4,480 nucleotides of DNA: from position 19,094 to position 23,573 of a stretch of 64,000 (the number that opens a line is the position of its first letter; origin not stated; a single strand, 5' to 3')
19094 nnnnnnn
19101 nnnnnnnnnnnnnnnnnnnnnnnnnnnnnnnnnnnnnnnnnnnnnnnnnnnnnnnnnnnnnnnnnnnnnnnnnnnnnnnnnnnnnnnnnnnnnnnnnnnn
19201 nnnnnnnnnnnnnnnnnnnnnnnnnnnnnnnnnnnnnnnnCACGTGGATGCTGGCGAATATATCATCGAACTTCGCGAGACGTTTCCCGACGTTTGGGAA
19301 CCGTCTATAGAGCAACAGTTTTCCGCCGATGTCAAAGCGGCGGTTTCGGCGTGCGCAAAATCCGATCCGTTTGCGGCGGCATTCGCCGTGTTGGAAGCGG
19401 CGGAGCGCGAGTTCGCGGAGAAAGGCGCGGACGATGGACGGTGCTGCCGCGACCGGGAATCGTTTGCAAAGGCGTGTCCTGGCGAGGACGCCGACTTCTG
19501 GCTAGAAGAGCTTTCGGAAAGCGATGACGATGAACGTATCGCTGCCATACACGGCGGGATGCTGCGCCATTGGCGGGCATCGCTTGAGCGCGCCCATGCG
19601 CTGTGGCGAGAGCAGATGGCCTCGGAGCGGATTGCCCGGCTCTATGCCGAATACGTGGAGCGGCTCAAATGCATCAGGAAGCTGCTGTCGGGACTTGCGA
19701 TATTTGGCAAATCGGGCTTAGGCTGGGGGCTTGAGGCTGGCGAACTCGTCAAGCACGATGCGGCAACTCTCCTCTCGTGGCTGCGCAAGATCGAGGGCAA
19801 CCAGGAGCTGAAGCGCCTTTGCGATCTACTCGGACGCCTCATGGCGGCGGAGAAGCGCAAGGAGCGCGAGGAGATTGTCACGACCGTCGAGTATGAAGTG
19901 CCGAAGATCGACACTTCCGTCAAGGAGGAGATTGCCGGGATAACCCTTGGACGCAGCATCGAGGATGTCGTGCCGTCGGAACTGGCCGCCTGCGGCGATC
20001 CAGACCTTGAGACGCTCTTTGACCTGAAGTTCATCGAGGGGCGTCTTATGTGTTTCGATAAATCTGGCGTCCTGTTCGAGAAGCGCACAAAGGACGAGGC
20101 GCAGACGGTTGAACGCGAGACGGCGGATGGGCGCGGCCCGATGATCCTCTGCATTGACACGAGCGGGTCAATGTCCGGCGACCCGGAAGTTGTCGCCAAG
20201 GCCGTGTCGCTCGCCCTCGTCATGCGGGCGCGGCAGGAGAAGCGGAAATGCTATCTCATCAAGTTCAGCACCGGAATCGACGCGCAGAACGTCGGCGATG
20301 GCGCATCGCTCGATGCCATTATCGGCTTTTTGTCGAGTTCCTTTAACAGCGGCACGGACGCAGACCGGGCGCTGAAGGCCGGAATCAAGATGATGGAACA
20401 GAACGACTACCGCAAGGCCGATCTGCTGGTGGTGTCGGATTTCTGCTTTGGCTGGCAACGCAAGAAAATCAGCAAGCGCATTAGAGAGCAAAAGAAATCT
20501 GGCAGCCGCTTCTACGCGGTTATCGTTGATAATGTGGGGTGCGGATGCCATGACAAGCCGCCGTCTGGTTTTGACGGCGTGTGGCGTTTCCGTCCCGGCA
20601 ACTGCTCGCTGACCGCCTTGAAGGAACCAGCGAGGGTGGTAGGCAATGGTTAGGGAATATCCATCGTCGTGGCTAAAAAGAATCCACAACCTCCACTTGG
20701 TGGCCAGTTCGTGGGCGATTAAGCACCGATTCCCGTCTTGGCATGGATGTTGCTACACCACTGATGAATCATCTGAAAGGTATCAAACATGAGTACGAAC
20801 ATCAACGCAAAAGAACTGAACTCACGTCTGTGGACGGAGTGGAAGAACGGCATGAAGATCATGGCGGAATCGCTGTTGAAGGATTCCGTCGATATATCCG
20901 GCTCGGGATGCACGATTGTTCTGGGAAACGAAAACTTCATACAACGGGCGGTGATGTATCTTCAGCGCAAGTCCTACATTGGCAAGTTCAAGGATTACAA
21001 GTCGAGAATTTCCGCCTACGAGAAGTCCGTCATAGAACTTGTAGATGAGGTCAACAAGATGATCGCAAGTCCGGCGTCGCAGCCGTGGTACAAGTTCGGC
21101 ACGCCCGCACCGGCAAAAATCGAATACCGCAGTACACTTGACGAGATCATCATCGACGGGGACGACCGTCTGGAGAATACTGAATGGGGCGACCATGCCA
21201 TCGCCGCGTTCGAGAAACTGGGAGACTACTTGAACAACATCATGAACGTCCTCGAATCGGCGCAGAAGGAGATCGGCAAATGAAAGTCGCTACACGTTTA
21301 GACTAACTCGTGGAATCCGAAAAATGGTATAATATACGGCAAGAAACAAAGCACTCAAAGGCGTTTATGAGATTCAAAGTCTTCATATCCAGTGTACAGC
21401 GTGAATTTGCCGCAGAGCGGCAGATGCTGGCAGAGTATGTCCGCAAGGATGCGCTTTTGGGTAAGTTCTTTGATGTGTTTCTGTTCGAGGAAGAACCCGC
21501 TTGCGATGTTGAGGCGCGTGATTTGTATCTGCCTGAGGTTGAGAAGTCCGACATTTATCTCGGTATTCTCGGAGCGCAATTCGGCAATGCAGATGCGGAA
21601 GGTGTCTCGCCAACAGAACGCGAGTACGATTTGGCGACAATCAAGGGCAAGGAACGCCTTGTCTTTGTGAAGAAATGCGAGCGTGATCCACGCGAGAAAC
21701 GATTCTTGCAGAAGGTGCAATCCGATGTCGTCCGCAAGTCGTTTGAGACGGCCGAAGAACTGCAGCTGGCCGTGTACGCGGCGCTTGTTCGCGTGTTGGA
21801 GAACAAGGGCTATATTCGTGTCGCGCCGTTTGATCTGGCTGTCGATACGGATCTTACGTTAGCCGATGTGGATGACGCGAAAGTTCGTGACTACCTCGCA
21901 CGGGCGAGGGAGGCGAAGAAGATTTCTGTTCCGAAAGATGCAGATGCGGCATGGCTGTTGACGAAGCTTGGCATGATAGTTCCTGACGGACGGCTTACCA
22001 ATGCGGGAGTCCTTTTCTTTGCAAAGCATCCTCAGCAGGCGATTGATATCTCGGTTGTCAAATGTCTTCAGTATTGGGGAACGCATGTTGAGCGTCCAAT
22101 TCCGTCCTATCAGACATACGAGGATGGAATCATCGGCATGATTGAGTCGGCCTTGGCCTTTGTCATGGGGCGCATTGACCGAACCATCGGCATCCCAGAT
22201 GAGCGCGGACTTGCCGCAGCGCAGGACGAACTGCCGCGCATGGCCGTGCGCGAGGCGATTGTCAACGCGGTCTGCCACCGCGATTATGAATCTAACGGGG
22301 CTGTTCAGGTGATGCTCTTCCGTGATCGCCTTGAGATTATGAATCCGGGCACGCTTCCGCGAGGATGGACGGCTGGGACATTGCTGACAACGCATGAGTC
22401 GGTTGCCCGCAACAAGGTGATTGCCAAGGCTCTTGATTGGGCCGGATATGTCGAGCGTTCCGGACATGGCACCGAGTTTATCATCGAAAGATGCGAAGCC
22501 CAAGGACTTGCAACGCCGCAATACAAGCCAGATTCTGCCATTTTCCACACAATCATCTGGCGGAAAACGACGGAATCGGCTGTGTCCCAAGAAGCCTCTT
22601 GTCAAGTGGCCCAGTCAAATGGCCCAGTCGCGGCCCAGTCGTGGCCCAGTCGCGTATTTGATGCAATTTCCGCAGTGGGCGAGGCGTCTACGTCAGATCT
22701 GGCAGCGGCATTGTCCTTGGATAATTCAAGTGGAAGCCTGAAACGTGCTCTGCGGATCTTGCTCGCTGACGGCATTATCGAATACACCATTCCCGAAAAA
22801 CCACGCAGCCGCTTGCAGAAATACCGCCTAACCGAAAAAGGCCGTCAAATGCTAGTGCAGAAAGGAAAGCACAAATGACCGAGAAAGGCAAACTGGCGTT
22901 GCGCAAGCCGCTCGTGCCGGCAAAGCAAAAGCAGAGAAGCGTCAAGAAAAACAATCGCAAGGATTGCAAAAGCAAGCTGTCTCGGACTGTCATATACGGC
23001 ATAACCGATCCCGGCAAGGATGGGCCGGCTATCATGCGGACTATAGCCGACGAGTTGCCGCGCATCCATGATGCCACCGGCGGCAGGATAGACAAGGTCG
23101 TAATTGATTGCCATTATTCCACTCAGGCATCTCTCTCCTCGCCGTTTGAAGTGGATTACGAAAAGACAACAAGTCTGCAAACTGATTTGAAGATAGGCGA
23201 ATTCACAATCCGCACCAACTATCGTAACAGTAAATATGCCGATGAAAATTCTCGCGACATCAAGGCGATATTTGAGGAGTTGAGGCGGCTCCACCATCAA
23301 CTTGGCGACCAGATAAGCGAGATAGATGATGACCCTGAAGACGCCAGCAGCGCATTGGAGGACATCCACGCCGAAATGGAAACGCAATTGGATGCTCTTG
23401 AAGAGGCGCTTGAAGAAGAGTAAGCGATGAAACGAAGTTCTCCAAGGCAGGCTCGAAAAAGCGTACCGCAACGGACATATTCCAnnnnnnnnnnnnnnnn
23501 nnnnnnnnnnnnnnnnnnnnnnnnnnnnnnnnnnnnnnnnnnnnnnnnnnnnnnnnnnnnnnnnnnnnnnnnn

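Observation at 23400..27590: Low-GC island carrying the EEP nuclease and a 946 aa orphan protein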

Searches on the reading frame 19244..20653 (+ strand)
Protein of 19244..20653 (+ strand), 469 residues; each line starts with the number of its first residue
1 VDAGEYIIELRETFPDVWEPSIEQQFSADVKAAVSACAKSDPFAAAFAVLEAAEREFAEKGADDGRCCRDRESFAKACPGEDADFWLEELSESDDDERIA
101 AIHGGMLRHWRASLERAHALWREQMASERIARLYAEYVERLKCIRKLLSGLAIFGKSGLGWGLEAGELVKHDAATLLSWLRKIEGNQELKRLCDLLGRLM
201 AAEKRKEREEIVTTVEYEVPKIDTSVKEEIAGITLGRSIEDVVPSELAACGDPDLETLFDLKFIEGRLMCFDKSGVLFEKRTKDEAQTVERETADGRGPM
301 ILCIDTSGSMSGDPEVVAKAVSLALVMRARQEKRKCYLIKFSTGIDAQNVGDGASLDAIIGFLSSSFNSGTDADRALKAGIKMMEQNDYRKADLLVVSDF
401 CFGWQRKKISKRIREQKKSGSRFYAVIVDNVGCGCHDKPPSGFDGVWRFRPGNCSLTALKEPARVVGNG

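Call 5: search_protein_families(library=pfam, proteins=[window:19244-20653:+], max_evalue=0.01)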
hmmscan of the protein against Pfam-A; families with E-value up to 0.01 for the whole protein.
window:19244-20653:+ (469 aa): 2 families
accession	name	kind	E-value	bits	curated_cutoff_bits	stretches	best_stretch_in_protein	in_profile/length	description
PF05762.20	VWA_CoxE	-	5.1e-07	29.8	26.4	1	298-425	56-184/222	VWA domain containing CoxE-like protein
PF13519.12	VWA_2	-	4.1e-06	27.8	27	1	300-400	1-106/107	von Willebrand factor type A domain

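Call 6: search_protein_families(library=padloc, proteins=[window:19244-20653:+], max_evalue=0.01)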
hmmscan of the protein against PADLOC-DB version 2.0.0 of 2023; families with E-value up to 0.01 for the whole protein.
window:19244-20653:+ (469 aa): 0 families

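Call 73: search_protein_families(library=ncbifam, proteins=[window:19244-20653:+], max_evalue=0.01)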
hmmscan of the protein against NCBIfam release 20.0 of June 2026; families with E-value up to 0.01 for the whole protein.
window:19244-20653:+ (469 aa): 1 family
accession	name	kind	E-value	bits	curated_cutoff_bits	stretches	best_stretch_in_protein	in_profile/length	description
NF008230.0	PRK10997.1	equivalog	2.5e-63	215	500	1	98-452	124-476/487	ATPase RavA stimulator ViaA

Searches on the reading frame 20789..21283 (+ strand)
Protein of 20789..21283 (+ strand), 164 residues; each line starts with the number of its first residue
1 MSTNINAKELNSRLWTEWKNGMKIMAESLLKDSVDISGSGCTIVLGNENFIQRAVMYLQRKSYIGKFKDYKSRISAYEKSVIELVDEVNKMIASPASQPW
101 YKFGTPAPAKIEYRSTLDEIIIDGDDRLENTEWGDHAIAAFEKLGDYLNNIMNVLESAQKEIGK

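Call 5: search_protein_families(library=pfam, proteins=[window:20789-21283:+], max_evalue=0.01)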
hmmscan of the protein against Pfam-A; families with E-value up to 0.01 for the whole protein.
window:20789-21283:+ (164 aa): 0 families

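Call 6: search_protein_families(library=padloc, proteins=[window:20789-21283:+], max_evalue=0.01)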
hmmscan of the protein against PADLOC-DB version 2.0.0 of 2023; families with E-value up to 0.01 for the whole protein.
window:20789-21283:+ (164 aa): 0 families

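Call 73: search_protein_families(library=ncbifam, proteins=[window:20789-21283:+], max_evalue=0.01)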
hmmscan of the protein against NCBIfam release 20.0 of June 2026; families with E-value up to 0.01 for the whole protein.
window:20789-21283:+ (164 aa): 0 families

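Call 74: search_protein_families(library=phrogs, proteins=[window:20789-21283:+], max_evalue=0.01)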
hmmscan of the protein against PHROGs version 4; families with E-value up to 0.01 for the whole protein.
window:20789-21283:+ (164 aa): 1 family
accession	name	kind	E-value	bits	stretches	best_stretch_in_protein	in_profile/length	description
phrog_20810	-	unknown function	0.0088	16.9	0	103-151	37-85/89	-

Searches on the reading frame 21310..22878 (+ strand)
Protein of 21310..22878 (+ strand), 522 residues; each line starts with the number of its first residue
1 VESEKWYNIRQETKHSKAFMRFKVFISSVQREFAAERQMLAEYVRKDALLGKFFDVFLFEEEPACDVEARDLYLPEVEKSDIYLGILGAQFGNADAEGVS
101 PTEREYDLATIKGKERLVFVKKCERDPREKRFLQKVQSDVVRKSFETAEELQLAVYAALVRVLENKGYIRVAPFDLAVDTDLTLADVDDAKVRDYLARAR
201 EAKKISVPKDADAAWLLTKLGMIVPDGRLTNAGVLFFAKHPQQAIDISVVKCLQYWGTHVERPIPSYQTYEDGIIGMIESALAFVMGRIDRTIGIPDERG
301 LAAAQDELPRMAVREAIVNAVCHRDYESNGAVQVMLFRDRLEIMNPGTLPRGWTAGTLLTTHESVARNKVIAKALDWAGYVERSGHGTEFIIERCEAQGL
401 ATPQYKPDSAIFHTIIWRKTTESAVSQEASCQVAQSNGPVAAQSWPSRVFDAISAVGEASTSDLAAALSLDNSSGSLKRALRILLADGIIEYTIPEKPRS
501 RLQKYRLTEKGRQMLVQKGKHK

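Call 5: search_protein_families(library=pfam, proteins=[window:21310-22878:+], max_evalue=0.01)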
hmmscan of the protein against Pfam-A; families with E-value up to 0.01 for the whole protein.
window:21310-22878:+ (522 aa): 4 families
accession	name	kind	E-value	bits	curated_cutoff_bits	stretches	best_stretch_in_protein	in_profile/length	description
PF13749.12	HATPase_c_4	-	1e-18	67.5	26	1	331-413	3-86/89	Putative ATP-dependent DNA helicase recG C-terminal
PF13271.11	DUF4062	-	2.4e-18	66.6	24.7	1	23-109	1-82/82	Domain of unknown function (DUF4062)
PF21247.3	Fic-like_C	-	1.2e-10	41.6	27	1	456-508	12-64/64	Filamentation induced by cAMP protein Fic-like, C-terminal domain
PF13601.12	HTH_34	-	0.00037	21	27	0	453-514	9-68/80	Winged helix DNA-binding domain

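Call 6: search_protein_families(library=padloc, proteins=[window:21310-22878:+], max_evalue=0.01)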
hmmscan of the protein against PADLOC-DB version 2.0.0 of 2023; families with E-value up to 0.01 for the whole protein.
window:21310-22878:+ (522 aa): 4 families
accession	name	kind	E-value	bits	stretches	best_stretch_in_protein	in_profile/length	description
PDLC02394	pAgo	-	1.2e-15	54.4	1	207-406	206-424/1121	-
PDLC02402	Aga_SIR2-PNTD1-PNTD2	-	2.4e-13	47.1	1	170-349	307-483/876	Class I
PDLC02418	Aga_SIR2-Kinase-PNTD1-PNTD2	-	1.5e-08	31.3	1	309-349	321-361/756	Class I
PDLC01875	CARF3--CARF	-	0.0018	16.1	1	446-514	148-210/219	-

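Call 73: search_protein_families(library=ncbifam, proteins=[window:21310-22878:+], max_evalue=0.01)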
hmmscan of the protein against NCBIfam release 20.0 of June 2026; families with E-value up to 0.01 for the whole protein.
window:21310-22878:+ (522 aa): 0 families

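Call 74: search_protein_families(library=phrogs, proteins=[window:21310-22878:+], max_evalue=0.01)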
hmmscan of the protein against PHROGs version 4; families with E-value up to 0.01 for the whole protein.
window:21310-22878:+ (522 aa): 5 families
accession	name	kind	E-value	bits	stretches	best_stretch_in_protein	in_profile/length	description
phrog_12156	-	DNA, RNA and nucleotide metabolism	2.2e-45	156.3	1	174-492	156-469/485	DNA helicase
phrog_15411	-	unknown function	1.8e-10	41.8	1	21-165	4-155/333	-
phrog_9489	-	unknown function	7.5e-06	26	1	21-166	16-169/458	-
phrog_4278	-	unknown function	0.0041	17.9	1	460-519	52-108/127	-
phrog_2440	-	transcription regulation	0.0058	17.5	0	437-516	22-96/126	transcriptional regulator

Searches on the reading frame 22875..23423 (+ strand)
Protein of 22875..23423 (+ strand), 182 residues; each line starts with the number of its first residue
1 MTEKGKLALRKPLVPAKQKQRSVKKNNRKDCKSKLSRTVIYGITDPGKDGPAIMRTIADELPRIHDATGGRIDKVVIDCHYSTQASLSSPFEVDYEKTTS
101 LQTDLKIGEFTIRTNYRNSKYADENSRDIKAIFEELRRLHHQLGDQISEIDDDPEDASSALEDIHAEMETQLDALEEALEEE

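Call 5: search_protein_families(library=pfam, proteins=[window:22875-23423:+], max_evalue=0.01)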
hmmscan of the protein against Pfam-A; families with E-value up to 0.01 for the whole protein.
window:22875-23423:+ (182 aa): 1 family
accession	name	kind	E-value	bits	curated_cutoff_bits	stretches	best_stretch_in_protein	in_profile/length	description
PF02403.27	Seryl_tRNA_N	-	0.0075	16.9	28.2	1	122-181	34-92/108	Seryl-tRNA synthetase N-terminal domain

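Call 6: search_protein_families(library=padloc, proteins=[window:22875-23423:+], max_evalue=0.01)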
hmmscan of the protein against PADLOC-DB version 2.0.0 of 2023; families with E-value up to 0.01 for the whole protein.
window:22875-23423:+ (182 aa): 1 family
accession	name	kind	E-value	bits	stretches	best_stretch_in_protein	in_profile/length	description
PDLC03977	PD-Lambda-1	-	0.005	13.8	1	104-180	249-326/496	-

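Call 73: search_protein_families(library=ncbifam, proteins=[window:22875-23423:+], max_evalue=0.01)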
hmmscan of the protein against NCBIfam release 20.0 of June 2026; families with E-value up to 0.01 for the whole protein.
window:22875-23423:+ (182 aa): 0 families

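Call 74: search_protein_families(library=phrogs, proteins=[window:22875-23423:+], max_evalue=0.01)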
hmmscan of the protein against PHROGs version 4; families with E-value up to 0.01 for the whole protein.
window:22875-23423:+ (182 aa): 1 family
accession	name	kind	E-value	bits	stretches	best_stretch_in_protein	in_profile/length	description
phrog_1847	-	unknown function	0.0068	16.3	1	93-180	232-320/474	-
